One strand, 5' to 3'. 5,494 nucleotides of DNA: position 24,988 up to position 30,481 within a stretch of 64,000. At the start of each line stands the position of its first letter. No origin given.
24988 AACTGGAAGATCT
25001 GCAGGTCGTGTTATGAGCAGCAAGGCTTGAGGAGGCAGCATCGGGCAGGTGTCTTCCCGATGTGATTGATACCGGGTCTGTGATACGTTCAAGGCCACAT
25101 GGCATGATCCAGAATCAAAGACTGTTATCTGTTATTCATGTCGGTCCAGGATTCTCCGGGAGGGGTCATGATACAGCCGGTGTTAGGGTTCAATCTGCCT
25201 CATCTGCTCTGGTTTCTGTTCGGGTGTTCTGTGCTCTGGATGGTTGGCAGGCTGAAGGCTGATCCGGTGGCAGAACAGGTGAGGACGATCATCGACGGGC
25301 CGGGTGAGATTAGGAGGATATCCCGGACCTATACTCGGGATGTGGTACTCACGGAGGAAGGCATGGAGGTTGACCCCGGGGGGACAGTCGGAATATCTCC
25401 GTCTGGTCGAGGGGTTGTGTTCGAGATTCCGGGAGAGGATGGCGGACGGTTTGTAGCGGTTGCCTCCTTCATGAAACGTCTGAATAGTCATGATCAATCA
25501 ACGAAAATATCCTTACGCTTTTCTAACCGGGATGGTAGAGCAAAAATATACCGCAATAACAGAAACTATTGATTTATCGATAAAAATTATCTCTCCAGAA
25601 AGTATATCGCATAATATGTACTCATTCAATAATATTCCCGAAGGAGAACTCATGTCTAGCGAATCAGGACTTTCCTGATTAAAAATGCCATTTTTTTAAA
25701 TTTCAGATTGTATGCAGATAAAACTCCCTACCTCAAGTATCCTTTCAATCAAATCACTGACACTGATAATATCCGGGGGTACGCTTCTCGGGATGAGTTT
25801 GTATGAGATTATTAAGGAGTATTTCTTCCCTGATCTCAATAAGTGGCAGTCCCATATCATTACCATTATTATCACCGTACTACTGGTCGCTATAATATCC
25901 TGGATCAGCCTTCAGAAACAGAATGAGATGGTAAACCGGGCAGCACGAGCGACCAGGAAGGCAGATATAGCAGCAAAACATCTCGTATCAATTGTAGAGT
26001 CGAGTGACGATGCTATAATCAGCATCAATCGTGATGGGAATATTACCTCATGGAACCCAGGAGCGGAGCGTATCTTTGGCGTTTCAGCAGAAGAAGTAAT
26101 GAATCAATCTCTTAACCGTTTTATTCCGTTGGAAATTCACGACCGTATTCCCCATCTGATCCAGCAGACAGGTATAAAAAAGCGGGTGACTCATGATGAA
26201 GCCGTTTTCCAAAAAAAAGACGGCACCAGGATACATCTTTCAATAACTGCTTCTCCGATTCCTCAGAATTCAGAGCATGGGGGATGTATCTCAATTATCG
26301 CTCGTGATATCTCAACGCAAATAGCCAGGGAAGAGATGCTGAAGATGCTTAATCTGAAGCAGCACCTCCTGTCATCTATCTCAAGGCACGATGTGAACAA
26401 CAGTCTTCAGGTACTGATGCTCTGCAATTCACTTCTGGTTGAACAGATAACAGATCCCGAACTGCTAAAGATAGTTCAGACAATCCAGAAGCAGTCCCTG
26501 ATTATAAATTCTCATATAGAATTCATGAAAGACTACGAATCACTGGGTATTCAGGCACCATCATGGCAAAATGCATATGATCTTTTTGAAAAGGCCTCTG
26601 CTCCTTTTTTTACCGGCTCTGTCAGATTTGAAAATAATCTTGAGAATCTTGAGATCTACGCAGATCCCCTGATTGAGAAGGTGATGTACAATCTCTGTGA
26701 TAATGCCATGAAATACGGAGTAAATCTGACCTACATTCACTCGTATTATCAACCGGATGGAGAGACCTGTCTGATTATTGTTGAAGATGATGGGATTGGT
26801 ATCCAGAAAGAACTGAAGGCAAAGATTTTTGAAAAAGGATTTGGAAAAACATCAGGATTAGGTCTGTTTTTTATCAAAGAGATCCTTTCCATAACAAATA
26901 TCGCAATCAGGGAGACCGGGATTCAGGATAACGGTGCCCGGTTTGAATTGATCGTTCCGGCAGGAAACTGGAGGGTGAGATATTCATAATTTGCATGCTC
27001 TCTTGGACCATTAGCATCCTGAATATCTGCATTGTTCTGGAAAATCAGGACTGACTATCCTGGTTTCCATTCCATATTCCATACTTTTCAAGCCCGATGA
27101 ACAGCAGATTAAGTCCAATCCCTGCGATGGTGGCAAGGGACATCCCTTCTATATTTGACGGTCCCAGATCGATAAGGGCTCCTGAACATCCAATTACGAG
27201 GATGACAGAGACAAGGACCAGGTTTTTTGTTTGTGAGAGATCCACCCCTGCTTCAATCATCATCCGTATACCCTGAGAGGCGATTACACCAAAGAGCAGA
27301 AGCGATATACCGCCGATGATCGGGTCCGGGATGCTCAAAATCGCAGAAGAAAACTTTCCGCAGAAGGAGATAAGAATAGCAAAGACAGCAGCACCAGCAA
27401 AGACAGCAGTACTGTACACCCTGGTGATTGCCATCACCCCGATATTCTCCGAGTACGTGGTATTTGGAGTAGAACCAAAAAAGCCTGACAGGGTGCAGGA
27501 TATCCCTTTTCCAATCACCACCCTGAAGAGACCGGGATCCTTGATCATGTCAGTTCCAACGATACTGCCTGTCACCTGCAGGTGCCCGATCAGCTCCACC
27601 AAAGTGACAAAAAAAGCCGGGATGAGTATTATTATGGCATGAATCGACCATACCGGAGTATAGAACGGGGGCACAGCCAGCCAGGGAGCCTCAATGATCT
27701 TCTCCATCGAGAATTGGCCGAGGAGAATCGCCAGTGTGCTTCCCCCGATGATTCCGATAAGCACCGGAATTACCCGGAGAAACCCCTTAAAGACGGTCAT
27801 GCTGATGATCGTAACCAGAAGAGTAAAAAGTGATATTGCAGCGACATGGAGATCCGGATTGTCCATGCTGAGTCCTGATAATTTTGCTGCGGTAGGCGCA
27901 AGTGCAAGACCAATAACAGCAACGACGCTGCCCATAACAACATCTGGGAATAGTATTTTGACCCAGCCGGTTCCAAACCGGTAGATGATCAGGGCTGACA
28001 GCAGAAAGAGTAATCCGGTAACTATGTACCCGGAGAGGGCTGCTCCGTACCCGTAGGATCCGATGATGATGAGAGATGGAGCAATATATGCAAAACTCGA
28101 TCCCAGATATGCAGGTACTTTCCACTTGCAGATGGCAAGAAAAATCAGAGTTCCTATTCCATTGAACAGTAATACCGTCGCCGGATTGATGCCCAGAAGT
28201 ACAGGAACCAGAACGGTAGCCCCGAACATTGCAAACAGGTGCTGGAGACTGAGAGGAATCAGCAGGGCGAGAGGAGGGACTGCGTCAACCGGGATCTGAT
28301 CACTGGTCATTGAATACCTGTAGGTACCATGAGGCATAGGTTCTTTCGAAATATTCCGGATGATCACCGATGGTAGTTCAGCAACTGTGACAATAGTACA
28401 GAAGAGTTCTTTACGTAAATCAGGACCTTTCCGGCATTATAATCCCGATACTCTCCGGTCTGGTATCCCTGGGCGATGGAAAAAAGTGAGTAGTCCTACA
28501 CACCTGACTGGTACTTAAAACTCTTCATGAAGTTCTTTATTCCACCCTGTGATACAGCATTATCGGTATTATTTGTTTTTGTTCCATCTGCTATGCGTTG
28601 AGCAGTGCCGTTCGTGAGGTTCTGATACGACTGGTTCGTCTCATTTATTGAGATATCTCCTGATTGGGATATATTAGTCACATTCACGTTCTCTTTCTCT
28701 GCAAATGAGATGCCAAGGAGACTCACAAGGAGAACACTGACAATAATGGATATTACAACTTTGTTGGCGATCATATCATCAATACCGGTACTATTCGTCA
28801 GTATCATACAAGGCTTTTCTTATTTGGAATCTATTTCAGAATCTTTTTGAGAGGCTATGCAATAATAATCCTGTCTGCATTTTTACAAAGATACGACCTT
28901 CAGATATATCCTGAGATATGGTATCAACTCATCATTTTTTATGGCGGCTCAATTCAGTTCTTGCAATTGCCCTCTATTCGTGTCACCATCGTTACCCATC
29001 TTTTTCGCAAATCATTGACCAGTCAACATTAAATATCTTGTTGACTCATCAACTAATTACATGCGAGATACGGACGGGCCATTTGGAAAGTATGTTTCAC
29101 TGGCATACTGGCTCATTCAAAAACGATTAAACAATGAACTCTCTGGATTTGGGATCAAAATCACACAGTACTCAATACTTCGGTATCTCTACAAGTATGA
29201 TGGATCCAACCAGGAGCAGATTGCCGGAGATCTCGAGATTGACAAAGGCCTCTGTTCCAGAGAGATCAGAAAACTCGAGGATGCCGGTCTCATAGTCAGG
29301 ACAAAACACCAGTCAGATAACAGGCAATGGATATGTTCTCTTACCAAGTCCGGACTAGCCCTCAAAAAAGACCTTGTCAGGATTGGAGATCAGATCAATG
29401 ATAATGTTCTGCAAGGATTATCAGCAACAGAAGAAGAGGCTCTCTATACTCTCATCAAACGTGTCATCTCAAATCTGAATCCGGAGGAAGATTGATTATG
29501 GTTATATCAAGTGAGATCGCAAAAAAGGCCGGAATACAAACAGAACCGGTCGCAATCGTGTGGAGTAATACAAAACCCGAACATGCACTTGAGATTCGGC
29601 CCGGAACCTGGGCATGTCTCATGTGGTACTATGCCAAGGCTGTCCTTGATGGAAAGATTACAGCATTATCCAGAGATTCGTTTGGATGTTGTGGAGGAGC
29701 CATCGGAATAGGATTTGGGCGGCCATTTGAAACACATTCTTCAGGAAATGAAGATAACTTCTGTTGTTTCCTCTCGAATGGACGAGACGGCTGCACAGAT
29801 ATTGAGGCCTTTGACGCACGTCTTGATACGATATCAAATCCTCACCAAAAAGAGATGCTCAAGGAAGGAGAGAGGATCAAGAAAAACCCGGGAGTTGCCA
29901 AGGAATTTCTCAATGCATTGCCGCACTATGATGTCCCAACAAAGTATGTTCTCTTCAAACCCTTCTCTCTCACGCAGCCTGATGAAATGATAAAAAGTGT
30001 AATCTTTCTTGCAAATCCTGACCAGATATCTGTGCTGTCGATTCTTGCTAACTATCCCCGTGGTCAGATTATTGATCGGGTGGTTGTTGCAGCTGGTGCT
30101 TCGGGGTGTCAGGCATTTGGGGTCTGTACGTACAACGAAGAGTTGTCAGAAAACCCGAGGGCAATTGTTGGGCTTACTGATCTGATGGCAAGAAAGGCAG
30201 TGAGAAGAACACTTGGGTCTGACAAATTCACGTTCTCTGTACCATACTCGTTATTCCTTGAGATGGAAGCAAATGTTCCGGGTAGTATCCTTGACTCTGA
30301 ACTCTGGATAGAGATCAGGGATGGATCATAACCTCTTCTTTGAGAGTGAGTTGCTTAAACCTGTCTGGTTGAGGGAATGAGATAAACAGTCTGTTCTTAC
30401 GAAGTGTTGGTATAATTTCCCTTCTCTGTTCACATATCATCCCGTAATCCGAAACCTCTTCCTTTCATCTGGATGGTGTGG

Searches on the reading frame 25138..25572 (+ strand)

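Call 9: search_protein_families(library=pfam, max_evalue=1, proteins=[window:25138-25572:+])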
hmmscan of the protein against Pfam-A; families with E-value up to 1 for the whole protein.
window:25138-25572:+ (144 aa): 1 family
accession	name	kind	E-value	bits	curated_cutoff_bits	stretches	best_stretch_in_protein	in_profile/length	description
PF11314.13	DUF3117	-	0.14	12.5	25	1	86-106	12-32/50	Protein of unknown function (DUF3117)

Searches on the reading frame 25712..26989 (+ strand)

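Call 9: search_protein_families(library=pfam, max_evalue=1, proteins=[window:25712-26989:+])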
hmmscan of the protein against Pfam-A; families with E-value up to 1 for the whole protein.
window:25712-26989:+ (425 aa): 12 families
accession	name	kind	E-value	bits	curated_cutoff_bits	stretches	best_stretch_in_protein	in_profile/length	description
PF00989.32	PAS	-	4.1e-18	65.9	22.6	1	90-200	2-113/113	PAS fold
PF13426.13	PAS_9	-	2.8e-16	60.1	27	1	100-201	2-102/103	PAS domain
PF02518.31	HATPase_c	-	8.6e-12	45.9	26.4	1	321-417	6-109/111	Histidine kinase-, DNA gyrase B-, and HSP90-like ATPase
PF08448.16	PAS_4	-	2.2e-10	41.2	23.1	1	95-201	1-106/110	PAS fold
PF13188.13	PAS_8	-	4.2e-07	30.1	21.8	1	93-139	5-52/65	PAS domain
PF08447.18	PAS_3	-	3.6e-05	24.4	25.6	1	112-190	2-80/89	PAS fold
PF24820.1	Diguanyl_cycl_sensor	-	0.00079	19.8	28.1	1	95-186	2-99/109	Diguanylate cyclase-like sensor domain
PF12383.13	SARS_3b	-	0.0026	18.3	25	1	184-274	37-125/153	Severe acute respiratory syndrome coronavirus 3b protein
PF03619.22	Solute_trans_a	-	0.003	17.4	24.9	1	26-70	13-57/267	Organic solute transporter Ostalpha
PF13581.12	HATPase_c_2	-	0.0092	16.4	27.4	1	328-392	39-109/127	Histidine kinase-like ATPase domain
PF13589.12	HATPase_c_3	-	0.045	14.2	25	1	322-367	4-48/137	Histidine kinase-, DNA gyrase B-, and HSP90-like ATPase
PF00512.31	HisKA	-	0.076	13.5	26.9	1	225-277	10-62/66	His Kinase A (phospho-acceptor) domain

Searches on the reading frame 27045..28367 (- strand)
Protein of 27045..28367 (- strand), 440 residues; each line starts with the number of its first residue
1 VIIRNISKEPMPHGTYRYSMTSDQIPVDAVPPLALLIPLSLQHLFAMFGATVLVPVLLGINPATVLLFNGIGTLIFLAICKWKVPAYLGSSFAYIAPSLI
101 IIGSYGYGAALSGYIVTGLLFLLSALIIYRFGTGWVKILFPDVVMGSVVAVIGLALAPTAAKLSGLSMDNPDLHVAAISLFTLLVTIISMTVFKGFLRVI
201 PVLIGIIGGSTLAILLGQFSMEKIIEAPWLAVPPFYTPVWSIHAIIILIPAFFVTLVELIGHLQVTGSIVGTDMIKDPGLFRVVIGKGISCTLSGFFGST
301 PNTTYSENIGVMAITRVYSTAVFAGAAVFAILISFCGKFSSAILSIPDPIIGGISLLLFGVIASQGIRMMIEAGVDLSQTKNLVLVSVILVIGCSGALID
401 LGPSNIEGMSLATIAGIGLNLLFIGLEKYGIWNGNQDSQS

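Call 9: search_protein_families(library=pfam, max_evalue=1, proteins=[window:27045-28367:-])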
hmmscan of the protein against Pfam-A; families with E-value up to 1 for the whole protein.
window:27045-28367:- (440 aa): 1 family
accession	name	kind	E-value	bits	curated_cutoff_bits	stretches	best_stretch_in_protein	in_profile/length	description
PF00860.26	Xan_ur_permease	-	5.6e-89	299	27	1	37-398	4-385/389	Permease family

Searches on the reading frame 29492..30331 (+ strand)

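Call 106: search_protein_families(library=pfam, max_evalue=0.00001, proteins=[window:29492-30331:+])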
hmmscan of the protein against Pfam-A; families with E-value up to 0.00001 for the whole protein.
window:29492-30331:+ (279 aa): 1 family
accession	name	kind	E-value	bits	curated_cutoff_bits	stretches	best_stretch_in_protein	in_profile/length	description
PF02596.20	DUF169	-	1.9e-37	129.6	27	1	9-261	2-209/209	Uncharacterised ArCR, COG2043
